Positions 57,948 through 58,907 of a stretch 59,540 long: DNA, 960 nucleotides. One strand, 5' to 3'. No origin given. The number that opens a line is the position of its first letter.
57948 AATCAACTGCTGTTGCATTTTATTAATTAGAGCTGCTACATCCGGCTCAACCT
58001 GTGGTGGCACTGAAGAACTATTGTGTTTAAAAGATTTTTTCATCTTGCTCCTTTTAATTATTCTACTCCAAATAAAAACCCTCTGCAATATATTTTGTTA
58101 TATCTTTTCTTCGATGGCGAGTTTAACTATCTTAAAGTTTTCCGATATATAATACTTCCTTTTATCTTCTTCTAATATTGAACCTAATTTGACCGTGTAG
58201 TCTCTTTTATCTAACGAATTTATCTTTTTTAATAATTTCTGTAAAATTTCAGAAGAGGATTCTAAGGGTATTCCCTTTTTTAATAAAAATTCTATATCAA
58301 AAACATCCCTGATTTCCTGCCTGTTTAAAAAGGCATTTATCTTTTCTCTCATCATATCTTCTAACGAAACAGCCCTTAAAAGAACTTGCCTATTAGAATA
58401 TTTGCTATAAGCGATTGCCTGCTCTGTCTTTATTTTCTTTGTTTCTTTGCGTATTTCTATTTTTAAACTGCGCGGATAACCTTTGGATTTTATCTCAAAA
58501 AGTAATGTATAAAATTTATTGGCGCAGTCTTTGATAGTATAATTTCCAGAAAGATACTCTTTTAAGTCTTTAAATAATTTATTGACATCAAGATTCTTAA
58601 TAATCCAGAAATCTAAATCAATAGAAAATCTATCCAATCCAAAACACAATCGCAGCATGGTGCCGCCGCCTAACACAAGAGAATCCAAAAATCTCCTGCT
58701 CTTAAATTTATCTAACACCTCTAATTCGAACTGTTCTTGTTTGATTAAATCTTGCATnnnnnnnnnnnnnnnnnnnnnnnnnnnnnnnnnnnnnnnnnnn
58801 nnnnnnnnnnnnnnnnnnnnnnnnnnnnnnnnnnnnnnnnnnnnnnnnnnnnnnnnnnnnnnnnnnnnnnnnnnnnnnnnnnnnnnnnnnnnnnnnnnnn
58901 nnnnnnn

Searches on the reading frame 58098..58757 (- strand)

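Call 71: search_protein_families(library=pfam, proteins=[window:58098-58757:-], max_evalue=0.00001)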
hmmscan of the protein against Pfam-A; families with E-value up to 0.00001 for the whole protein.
window:58098-58757:- (219 aa): 1 family
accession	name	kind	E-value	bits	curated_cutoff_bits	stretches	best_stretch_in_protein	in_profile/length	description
PF08843.17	AbiEii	-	1.8e-20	74.4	22.5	1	22-181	10-191/238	Nucleotidyl transferase AbiEii toxin, Type IV TA system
